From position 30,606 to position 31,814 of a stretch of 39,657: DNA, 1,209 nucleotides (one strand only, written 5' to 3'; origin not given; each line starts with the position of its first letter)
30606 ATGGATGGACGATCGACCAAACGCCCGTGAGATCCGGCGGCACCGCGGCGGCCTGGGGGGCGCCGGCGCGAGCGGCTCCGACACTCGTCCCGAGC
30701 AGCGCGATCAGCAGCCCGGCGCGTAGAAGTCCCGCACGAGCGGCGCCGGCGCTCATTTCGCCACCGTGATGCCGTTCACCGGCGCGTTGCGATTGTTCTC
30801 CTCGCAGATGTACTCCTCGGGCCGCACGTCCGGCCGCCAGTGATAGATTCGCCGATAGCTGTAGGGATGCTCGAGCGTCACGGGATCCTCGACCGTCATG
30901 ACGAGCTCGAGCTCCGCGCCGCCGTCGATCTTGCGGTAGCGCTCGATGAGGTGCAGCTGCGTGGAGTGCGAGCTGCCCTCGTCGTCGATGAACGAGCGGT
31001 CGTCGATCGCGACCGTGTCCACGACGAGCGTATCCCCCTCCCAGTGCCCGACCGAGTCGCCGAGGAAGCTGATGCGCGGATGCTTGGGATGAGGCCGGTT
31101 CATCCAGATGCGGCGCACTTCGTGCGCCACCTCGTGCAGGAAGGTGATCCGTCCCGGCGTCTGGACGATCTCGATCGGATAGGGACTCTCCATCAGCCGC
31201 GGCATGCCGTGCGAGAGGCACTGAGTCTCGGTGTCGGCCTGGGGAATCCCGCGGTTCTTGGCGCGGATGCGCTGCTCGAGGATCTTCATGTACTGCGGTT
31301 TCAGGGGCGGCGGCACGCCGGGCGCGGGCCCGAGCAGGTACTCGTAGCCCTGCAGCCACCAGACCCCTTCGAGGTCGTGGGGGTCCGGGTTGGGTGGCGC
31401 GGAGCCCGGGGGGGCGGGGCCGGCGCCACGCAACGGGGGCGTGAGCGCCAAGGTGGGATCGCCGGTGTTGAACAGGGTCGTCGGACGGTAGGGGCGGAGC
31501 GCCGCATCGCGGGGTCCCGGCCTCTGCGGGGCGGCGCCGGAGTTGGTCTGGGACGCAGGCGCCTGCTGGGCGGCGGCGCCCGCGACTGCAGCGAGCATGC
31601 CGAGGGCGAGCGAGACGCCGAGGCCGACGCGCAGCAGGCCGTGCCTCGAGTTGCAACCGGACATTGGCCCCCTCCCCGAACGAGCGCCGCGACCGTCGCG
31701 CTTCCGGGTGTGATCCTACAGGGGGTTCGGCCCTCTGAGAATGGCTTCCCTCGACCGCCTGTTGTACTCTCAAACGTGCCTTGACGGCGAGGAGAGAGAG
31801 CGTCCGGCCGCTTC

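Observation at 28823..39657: Eleven-kb cluster of exported proteins of unknown function with redox hallmarks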

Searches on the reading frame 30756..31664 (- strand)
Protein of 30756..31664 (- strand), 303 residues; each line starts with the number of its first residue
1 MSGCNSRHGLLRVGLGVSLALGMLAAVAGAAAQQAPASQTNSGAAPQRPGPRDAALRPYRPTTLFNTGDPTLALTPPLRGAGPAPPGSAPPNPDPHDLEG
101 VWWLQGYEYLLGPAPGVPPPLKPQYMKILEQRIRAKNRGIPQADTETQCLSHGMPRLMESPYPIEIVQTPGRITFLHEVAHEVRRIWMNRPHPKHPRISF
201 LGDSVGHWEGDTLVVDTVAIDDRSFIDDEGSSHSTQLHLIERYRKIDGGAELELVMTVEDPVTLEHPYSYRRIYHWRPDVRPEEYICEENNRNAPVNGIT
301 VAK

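Call 7: search_protein_families(library=pfam, proteins=[window:30756-31664:-], max_evalue=0.01)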
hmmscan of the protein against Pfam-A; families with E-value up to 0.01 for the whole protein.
window:30756-31664:- (303 aa): 0 families

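Call 8: search_protein_families(library=ncbifam, proteins=[window:30756-31664:-], max_evalue=0.01)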
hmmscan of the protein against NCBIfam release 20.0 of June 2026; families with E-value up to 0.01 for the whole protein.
window:30756-31664:- (303 aa): 0 families

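Call 14: find_homologous_proteins(query=window:30756-31664:-, max_evalue=0.001)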
Query window:30756-31664:- (303 aa): 5651 proteins with E <= 0.001 among 8000 candidates; the best 120 are listed.
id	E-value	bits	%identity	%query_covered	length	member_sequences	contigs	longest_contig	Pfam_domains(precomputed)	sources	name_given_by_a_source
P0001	2.9e-168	577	83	100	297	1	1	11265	-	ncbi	-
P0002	1.1e-166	572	79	100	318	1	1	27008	-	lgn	-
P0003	1.8e-164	565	79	100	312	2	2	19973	-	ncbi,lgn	-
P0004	2.5e-164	564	80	100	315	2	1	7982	-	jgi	jgi:hypothetical protein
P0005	5.8e-164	563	80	100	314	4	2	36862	-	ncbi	-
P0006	2.4e-160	551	76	100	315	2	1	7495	-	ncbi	-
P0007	9.4e-159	546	84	92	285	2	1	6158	-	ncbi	ncbi:MAG: hypothetical protein WBE92_11235, partial [Steroidobacteraceae bacterium]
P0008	2.7e-153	528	75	98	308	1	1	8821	-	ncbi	-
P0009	2.9e-153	528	73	98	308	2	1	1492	-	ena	-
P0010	4.7e-153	527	74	98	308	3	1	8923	-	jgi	-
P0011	6.6e-153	527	87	81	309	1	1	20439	-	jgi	jgi:hypothetical protein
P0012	3.2e-151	521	72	96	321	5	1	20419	-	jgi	jgi:hypothetical protein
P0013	5.9e-151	520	77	92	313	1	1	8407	-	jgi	jgi:hypothetical protein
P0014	2.9e-150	518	75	100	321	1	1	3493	-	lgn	-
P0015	2.0e-148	512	73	100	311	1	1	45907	-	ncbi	ncbi:MAG: hypothetical protein ACREUT_19810 [Steroidobacteraceae bacterium]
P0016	2.8e-148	512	88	79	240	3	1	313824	-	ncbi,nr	ncbi:MAG TPA: hypothetical protein VMD49_07555 [Steroidobacteraceae bacterium]|nr:hypothetical prote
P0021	3.3e-145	501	73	97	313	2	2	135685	-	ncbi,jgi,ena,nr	ncbi:MAG TPA: hypothetical protein VMU40_05455 [Steroidobacteraceae bacterium]|nr:hypothetical prote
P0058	1.6e-137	476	71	97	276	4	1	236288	-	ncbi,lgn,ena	-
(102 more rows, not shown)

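Call 18: find_encoding_contigs(protein=P0016, flank=10000, max_places=2)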
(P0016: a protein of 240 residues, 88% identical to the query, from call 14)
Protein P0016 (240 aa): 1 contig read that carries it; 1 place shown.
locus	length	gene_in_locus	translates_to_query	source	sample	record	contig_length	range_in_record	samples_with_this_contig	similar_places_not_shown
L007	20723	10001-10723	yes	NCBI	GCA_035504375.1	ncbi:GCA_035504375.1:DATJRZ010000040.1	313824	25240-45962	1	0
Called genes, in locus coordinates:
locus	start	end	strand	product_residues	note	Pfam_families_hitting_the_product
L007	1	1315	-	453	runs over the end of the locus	PF12704:MacB_PCD, PF02687:FtsX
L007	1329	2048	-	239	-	PF00005:ABC_tran, PF13304:AAA_21 (faint)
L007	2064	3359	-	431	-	PF25973:BSH_CzcB (weak), PF25919:BSH_CusB (weak)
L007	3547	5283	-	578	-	PF12796:Ank_2, PF13637:Ank_4 (weak), PF13857:Ank_5 (weak), PF00023:Ank, PF13637:Ank_4, PF00023:Ank (weak), PF12796:Ank_2, PF12796:Ank_2, +8 more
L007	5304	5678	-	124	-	PF19649:DUF6152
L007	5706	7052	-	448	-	PF07586:HXXSHH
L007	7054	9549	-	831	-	PF07626:PSD3, PF07637:PSD5, PF07631:PSD4, PF07627:PSCyt3, PF07624:PSD2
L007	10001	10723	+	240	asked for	-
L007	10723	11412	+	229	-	-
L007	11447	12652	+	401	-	PF00144:Beta-lactamase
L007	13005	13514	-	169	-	PF12276:DUF3617 (weak)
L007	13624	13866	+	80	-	-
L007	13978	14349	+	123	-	PF04237:YjbR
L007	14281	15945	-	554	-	PF12796:Ank_2 (weak), PF13606:Ank_3 (faint), PF13857:Ank_5 (faint), PF13637:Ank_4 (weak), PF12796:Ank_2, PF13637:Ank_4 (weak), PF00023:Ank, PF12796:Ank_2, +1 more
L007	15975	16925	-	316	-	PF00753:Lactamase_B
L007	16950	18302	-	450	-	PF07586:HXXSHH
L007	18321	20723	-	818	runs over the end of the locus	PF07635:PSCyt1 (faint), PF07626:PSD3, PF07637:PSD5, PF07631:PSD4, PF07627:PSCyt3, PF07624:PSD2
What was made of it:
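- In L007 a second DUF1592-DUF1552-X-Ank operon has a metallo-beta-lactamase-fold gene in the DUF6152 slot (call 18).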

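Call 19: find_encoding_contigs(protein=P0058, flank=10000, max_places=2)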
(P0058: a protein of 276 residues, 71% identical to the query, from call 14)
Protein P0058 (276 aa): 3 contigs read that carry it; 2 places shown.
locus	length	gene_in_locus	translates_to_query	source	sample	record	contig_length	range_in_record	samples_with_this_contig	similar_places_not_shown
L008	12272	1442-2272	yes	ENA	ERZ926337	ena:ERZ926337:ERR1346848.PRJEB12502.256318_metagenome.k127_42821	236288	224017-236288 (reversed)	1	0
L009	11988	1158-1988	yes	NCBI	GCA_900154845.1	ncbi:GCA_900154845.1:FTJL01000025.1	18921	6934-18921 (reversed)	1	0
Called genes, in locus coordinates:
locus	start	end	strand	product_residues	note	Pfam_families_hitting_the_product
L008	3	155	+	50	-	?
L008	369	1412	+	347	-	PF14525:AraC_binding_2, PF12833:HTH_18, PF00165:HTH_AraC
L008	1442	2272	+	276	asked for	-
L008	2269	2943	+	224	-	-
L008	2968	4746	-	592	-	PF12796:Ank_2, PF24521:Ank_KRIT1 (faint), PF13857:Ank_5 (weak), PF00023:Ank (weak), PF12796:Ank_2, PF13637:Ank_4 (weak), PF00023:Ank (weak), PF12796:Ank_2, +1 more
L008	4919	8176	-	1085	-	PF07715:Plug, PF00593:TonB_dep_Rec_b-barrel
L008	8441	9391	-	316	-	PF14525:AraC_binding_2, PF12833:HTH_18, PF00165:HTH_AraC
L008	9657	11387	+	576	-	PF10703:MoaF, PF17409:MoaF_C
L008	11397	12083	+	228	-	PF13577:SnoaL_4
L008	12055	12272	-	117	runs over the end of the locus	-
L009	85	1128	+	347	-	PF14525:AraC_binding_2, PF12833:HTH_18, PF00165:HTH_AraC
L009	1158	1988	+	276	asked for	-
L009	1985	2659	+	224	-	-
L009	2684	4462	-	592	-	PF12796:Ank_2, PF24521:Ank_KRIT1 (faint), PF13857:Ank_5 (weak), PF00023:Ank (weak), PF12796:Ank_2, PF13637:Ank_4 (weak), PF00023:Ank (weak), PF12796:Ank_2, +1 more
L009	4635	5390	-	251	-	-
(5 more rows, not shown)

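Call 20: find_encoding_contigs(protein=P0021, flank=10000, max_places=2)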
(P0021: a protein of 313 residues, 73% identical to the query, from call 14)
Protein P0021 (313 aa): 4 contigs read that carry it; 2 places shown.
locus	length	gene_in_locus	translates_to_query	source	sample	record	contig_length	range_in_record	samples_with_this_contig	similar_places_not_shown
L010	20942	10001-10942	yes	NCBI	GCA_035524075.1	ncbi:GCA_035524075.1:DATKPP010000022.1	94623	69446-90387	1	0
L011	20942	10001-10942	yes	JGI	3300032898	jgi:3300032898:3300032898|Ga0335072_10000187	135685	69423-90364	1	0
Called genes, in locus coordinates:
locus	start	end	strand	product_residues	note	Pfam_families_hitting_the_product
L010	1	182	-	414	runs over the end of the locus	PF12704:MacB_PCD, PF02687:FtsX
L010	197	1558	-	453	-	PF12704:MacB_PCD, PF02687:FtsX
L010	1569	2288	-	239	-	PF00005:ABC_tran, PF13304:AAA_21 (faint)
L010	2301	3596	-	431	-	PF25919:BSH_CusB (faint), PF25973:BSH_CzcB (weak)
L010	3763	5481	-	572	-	PF12796:Ank_2, PF13637:Ank_4 (weak), PF00023:Ank (weak), PF13857:Ank_5 (weak), PF13637:Ank_4, PF12796:Ank_2, PF12796:Ank_2, PF12796:Ank_2, +7 more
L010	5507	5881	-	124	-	PF19649:DUF6152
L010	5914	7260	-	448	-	PF07586:HXXSHH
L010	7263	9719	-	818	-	PF07626:PSD3, PF07637:PSD5, PF07631:PSD4, PF07627:PSCyt3, PF07624:PSD2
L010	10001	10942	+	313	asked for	-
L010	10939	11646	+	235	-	-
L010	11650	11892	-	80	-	-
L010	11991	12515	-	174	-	PF12276:DUF3617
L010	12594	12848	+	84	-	-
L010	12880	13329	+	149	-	PF04237:YjbR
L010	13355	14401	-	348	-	PF08100:Dimerisation, PF00891:Methyltransf_2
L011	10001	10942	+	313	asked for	-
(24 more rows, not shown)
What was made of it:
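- Two close relatives carry an A-B pair divergent from DUF1592-DUF1552-DUF6152-Ank (calls 18, 20).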

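Call 23: search_solved_structures(query=A1, max_evalue=10, show_alignments=2)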
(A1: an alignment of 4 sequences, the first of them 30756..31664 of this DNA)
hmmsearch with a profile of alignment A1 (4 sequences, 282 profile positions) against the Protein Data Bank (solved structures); distinct sequences matched with E-value up to 10: 12.
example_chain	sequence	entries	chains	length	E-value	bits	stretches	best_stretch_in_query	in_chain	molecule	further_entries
5ty0_A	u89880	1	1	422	0.016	17.7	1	112-166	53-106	Elongation factor G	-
6n0i_A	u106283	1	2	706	0.29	13.6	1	114-166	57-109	Elongation factor G 2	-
7y4l_d5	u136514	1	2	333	1.3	11.5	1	32-124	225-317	Phycobilisome 27.9 kDa linker polypeptide, phycoerythrin-associated, rod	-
6kgx_d9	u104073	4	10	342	1.3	11.5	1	32-124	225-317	LR3 | Phycobilisome 27.9 kDa linker polypeptide, phycoerythrin-associated, rod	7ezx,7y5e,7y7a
7ss9_8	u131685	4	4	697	1.5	11.2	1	115-166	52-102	Elongation factor G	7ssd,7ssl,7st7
7ug7_EF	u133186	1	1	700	1.5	11.2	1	115-166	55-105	Elongation factor G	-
3j0e_H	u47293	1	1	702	1.5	11.2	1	115-166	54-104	Elongation factor G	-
7otc_w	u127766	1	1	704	1.5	11.2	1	115-166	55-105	Elongation factor G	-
7n2c_EF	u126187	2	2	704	1.5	11.2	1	115-166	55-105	Elongation factor G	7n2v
2rdo_7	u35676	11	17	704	1.5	11.2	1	115-166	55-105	Elongation factor G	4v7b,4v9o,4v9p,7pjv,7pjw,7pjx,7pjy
9rtu_x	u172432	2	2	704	1.5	11.2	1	115-166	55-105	Elongation factor G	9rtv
3j9z_S1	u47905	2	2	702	1.6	11.2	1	115-166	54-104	Elongation factor G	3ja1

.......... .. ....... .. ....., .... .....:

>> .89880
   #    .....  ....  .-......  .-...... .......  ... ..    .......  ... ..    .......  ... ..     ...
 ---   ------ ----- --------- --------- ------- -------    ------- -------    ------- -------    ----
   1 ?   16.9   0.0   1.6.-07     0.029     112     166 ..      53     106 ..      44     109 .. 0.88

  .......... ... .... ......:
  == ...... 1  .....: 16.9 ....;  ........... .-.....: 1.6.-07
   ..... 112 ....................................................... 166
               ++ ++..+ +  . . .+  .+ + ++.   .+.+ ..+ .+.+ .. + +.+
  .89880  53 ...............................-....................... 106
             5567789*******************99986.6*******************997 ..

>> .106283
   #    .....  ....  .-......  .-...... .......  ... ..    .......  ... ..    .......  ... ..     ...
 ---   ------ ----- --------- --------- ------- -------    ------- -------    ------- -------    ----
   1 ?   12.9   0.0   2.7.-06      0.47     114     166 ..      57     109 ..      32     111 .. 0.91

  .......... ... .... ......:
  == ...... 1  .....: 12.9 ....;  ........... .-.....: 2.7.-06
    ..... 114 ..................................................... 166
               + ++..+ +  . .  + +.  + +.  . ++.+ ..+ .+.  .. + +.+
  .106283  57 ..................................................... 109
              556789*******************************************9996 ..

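Call 27: find_related_loci(query=A3, collection=genome_contigs, flank=10000)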
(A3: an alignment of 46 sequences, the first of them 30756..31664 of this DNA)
Query A3 (303 aa) in genome_contigs; peptide patterns used: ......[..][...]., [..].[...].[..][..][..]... (x = any residue, [..] = any of these).
599 stretches matched a pattern (row limit reached: there are more); 592 encode a relative of the query (tblastn E <= 1e-3); the best 80 are kept; 80 distinct loci.
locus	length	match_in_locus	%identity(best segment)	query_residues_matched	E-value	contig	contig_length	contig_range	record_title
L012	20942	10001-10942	79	1-301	1e-160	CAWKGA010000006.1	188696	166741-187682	MAG: uncultured Gammaproteobacteria bacterium isolate MFD03399.bin.1.170 genome assembly, contig: contig_28437, whole ge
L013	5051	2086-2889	75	26-303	2e-141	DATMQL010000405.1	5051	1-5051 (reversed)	MAG TPA_asm: Steroidobacteraceae bacterium isolate SMAG_U12927 k141_4143599, whole genome shotgun sequence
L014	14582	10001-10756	72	44-303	5e-123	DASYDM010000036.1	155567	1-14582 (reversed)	MAG TPA_asm: Steroidobacteraceae bacterium isolate SMAG_U4959 k141_3840628, whole genome shotgun sequence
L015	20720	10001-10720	66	64-303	6e-109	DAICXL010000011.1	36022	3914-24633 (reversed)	MAG TPA_asm: Caulobacterales bacterium isolate clean1740 NODE_11_length_36022_cov_3.244477, whole genome shotgun sequenc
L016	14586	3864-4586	66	64-303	6e-109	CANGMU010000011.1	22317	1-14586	MAG: Proteobacteria bacterium isolate Jr-28jun17-52 genome assembly, contig: Jr-28jun17-C3263, whole genome shotgun sequ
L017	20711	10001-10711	48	72-303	4e-71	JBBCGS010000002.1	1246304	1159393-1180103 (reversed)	MAG: Gammaproteobacteria bacterium isolate CoA_metab_bin.120 s10839.ctg010861l, whole genome shotgun sequence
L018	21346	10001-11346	49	89-303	3e-68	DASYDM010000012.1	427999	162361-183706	MAG TPA_asm: Steroidobacteraceae bacterium isolate SMAG_U4959 k141_1906548, whole genome shotgun sequence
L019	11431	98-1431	50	94-303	2e-67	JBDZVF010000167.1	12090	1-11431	MAG: Pseudomonadota bacterium isolate PE_dung25 NODE_2075_length_12090, whole genome shotgun sequence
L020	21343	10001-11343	50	94-301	5e-64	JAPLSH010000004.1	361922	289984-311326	MAG: Proteobacteria bacterium isolate LacPavin_0818_WC50_MAG_61_10 LacPavin_0818_WC50_scaffold_231503, whole genome shot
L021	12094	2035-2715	49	90-303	1e-61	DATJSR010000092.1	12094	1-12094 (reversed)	MAG TPA_asm: Steroidobacteraceae bacterium isolate SMAG_U14998 k141_2198484, whole genome shotgun sequence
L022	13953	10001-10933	73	1-303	4e-146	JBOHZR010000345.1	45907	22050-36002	MAG: Steroidobacteraceae bacterium isolate TC-S_metabat2.bin.193 k127_3739116, whole genome shotgun sequence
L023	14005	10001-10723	78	63-303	1e-126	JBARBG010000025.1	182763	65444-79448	MAG: Steroidobacteraceae bacterium isolate MFD05764_ilm_asm_bin316 k127_1768757, whole genome shotgun sequence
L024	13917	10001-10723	79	63-303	8e-133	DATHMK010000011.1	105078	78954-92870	MAG TPA_asm: Steroidobacteraceae bacterium isolate SMAG_U12630 k141_2951614, whole genome shotgun sequence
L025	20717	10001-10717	47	79-303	1e-58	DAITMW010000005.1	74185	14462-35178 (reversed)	MAG TPA_asm: Steroidobacteraceae bacterium isolate CTOTU9903 NODE_62_length_74185_cov_8.517469, whole genome shotgun seq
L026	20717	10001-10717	41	79-303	9e-52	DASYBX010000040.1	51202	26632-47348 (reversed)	MAG TPA_asm: Caulobacteraceae bacterium isolate SMAG_U4918 k141_1901604, whole genome shotgun sequence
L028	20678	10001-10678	41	88-303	1e-44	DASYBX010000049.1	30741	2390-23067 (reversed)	MAG TPA_asm: Caulobacteraceae bacterium isolate SMAG_U4918 k141_1329777, whole genome shotgun sequence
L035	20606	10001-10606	38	97-298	1e-36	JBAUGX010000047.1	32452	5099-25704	MAG: Vicinamibacterales bacterium isolate MFD03269_ilm_asm_bin14 k127_145585, whole genome shotgun sequence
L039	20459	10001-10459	45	142-293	1e-34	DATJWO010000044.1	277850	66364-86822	MAG TPA_asm: Bryobacteraceae bacterium isolate SMAG_U15101 k141_3916673, whole genome shotgun sequence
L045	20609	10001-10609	36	89-293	1e-32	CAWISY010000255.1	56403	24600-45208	MAG: Bryobacterales bacterium isolate MFD03044.bin.2.26 genome assembly, contig: contig_82222, whole genome shotgun sequ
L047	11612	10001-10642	38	73-275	1e-32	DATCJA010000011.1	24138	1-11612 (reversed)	MAG TPA_asm: Vicinamibacterales bacterium isolate SMAG_U7873 k141_1688456, whole genome shotgun sequence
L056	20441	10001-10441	44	143-287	3e-31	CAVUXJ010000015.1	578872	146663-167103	MAG: uncultured Acidobacteriota bacterium isolate MFD06229.bin.3.98 genome assembly, contig: contig_5260, whole genome s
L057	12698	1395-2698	42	143-291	9e-31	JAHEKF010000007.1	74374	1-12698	MAG: Rhodospirillaceae bacterium isolate Ww577 NODE_450_length_74374_cov_6.621564, whole genome shotgun sequence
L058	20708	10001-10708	35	72-297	1e-30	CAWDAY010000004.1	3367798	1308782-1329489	MAG: uncultured Acidobacteriota bacterium isolate MFD01872.bin.2.103 genome assembly, contig: contig_90116, whole genome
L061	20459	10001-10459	44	144-291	4e-30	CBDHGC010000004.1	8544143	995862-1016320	MAG: Vicinamibacterales bacterium isolate 2255f9a4-9ab0-4a79-b16a-ed87816e7612 genome assembly, contig: contig_4, whole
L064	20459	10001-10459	44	144-291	3e-31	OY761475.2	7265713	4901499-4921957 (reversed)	MAG: Vicinamibacterales bacterium isolate 01def6b1-0c8c-435d-859a-076764f3ef92 genome assembly, chromosome: 1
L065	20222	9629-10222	35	87-293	3e-30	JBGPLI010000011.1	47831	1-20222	MAG: Bryobacteraceae bacterium isolate OBJ_0618_7090110_266 k141_4217304_length_47831_cov_13.3369, whole genome shotgun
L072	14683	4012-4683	35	96-302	2e-30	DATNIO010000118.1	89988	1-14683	MAG TPA_asm: Verrucomicrobiia bacterium isolate SMAG_U11375 k141_985285, whole genome shotgun sequence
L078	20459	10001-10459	42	144-291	1e-28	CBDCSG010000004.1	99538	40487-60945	MAG: Acidimicrobiales bacterium isolate 4bfa7ccb-6d32-468a-bdc8-90cf7c7e981b genome assembly, contig: contig_4, whole ge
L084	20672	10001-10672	33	72-292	5e-28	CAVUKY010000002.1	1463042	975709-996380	MAG: Bryobacterales bacterium isolate MFD01716.bin.2.112 genome assembly, contig: contig_12113, whole genome shotgun seq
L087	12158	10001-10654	34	75-295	2e-31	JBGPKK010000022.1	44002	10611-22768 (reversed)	MAG: Vicinamibacteria bacterium isolate OBJ_0618_7090110_288 k141_11533940_length_44002_cov_24.5424, whole genome shotgu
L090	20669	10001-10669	33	75-290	5e-28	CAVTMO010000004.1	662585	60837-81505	MAG: uncultured Acidobacteriota bacterium isolate MFD06229.bin.2.140 genome assembly, contig: contig_20620, whole genome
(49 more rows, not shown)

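Call 34: predict_structure(alignment_id=A3)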
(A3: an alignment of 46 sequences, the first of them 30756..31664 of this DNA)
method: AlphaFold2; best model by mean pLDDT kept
length: 303 residues; sequences in the alignment: 46
mean_pLDDT: 80.3   pTM: 0.74
mean pLDDT of the five models: 80.3, 79.6, 78.6, 77.5, 76.8
residues with pLDDT >= 90: 172; 70-90: 47; 50-70: 21; < 50: 63
segments of 3 or more residues with pLDDT < 50: 1-4, 8-23, 25-55, 289-294, 299-303
pLDDT, mean of each block of 10 residues (from residue 1): 43 43 42 40 42 57 92 90 94 97 92 90 97 91 72 82 94 89 92 96 97 98 91 97 98 98 98 96 66 49 41
secondary structure, 60 per line:
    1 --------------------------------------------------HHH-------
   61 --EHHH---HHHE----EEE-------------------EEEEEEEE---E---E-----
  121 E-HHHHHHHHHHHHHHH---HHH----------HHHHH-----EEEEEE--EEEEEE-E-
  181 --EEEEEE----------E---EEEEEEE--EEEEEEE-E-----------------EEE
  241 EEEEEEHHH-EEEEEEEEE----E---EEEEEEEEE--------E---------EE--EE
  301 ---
elements in order: E78-80 E100-107 H123-137 H154-158 E164-169 E172-177 E183-188 E203-209 E212-218 E238-246 E251-259 E268-276
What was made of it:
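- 30753..31664 (-): A1: type-A member of the A/B family, 303 aa. It has a signal peptide, a Pro-rich linker and a predicted calycin-like beta-barrel domain (about residues 95-288) with the conserved pair C149...C287. AF2 model: pLDDT 80, core mostly above 90 (call 34).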

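Call 38: fold_search(model_id=the predicted structure, library=pdb)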
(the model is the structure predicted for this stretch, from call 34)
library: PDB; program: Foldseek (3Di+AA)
matches with E <= 10: 580; with E <= 0.001: 0
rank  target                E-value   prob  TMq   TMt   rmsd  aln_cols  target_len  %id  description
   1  7ry5_AAA              2.0e-03  1.00  0.23  0.43   4.9       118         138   13  Cellular Retinoic Acid Binding Protein II with Bound Inhibitor 4-[6-({4-[(fluorosulfonyl)oxy]phenyl}ethynyl)-4,4-dim (released 2021-12-15)
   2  1vpr                  2.6e-03  0.97  0.27  0.24  12.6       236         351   11  Crystal structure of a luciferase domain from the dinoflagellate Lingulodinium polyedrum (released 2005-02-08)
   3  5hzq_A                3.1e-03  0.99  0.22  0.41   5.2       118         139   13  Crystal structure of cellular retinoic acid binding protein 2 (CRABP2)-aryl fluorosulfate covalent conjugate (released 2016-06-01)
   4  6z2z                  3.6e-03  0.99  0.23  0.45   4.5       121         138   12  M2 mutant (R111K:Y134F:T54V:R132Q:P39Y:R59Y) of human cellular retinoic acid binding protein II - 2a conjugate (released 2021-06-02)
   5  4qgv_A                4.3e-03  0.99  0.23  0.43   5.0       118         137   12  Crystal structure of the R132K:R111L mutant of Cellular Retinoic Acid Binding ProteinII complexed with a synthetic lig (released 2015-01-28)
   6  7a9z_AAA              4.9e-03  0.99  0.30  0.56   5.9       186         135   12  Structural comparison of cellular retinoic acid binding protein I and II in the presence and absence of natural and  (released 2021-02-17)
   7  6xvr                  5.5e-03  1.00  0.21  0.44   5.2       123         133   10  Human myelin protein P2 mutant L35S (released 2020-04-08)
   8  3fa6_A                5.5e-03  0.98  0.22  0.41   5.2       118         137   10  Crystal structure of the R132K:Y134F:R111L:L121D:T54V mutant of cellular retinoic acid-binding protein II complexed wi (released 2009-10-27)
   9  2fs6_A                5.8e-03  0.99  0.27  0.52   6.6       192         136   11  Crystal Structure of Apo-Cellular Retinoic Acid Binding Protein Type II At 1.35 Angstroms Resolution (released 2006-09-19)
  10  6noe                  6.5e-03  0.98  0.23  0.43   5.2       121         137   12  Crystal Structure of the All-Trans Retinal-Bound R111K:Y134F:T54V:R132Q:P39Y:R59Y:L121E:I63D Mutant of Human Cellular Re (released 2019-01-30)
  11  6z2u                  6.5e-03  0.98  0.23  0.42   4.9       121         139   12  M2 mutant (R111K:Y134F:T54V:R132Q:P39Y:R59Y) of human cellular retinoic acid binding protein II (released 2021-06-02)
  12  4a8z                  6.9e-03  0.99  0.21  0.44   5.2       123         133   10  Human myelin P2 protein, K112Q mutant (released 2012-12-05)
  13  4yko_A                6.9e-03  0.97  0.22  0.41   5.1       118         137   11  Crystal structure of the R111K:Y134F:T54V:R132Q:P39Q:R59Y:A32Y:F3Q mutant of human Cellular Retinoic Acid Binding Prot (released 2016-03-09)
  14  1ifb                  7.3e-03  0.99  0.28  0.57   6.9       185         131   12  REFINED APOPROTEIN STRUCTURE OF RAT INTESTINAL FATTY ACID BINDING PROTEIN PRODUCED IN ESCHERICHIA COLI (released 1992-01-15)
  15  7fwi_B                7.7e-03  0.99  0.22  0.44   4.9       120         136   14  Crystal Structure of human FABP5 in complex with 2-(indole-1-carbonylamino)benzoic acid, i.e. SMILES c12N(C(=O)Nc3c(cc (released 2023-06-14)
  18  7ntp_A                8.7e-03  0.99  0.26  0.53   6.5       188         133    9  Human myelin P2 mutant V115A (released 2021-09-01)
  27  1pmp_A                1.0e-02  0.99  0.22  0.44   5.0       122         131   11  CRYSTALLOGRAPHIC STUDIES ON A FAMILY OF CELLULAR LIPOPHILIC TRANSPORT PROTEINS. REFINEMENT OF P2 MYELIN PROTEIN AND TH (released 1995-01-26)
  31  6xw9                  1.2e-02  0.99  0.22  0.45   4.7       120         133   10  Human myelin protein P2 mutant K120S (released 2020-04-08)
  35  2wut                  1.4e-02  0.99  0.21  0.44   5.2       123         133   10  Crystal structure of human myelin protein P2 in complex with palmitate (released 2010-05-12)
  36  4d6b                  1.4e-02  0.99  0.27  0.54   6.5       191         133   11  Human myelin protein P2, mutant P38G (released 2015-05-20)
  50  4a1h_A                2.8e-02  0.97  0.22  0.45   4.8       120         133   10  Human myelin P2 protein, K45S mutant (released 2012-09-26)
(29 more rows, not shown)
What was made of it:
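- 30753..31664 (-): Foldseek best hits are FABP/CRABP-type barrels, E about 2e-3 (call 38).
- On Calycins (lipocalin/FABP): The best hits are FABP and CRABP, but E is about 2e-3, TM on the query is 0.21-0.30 and on the target 0.4-0.57 (call 38).
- Closest known: Calycin superfamily. Same: The best Foldseek hits are CRABP2, FABP and myelin P2 (call 38).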
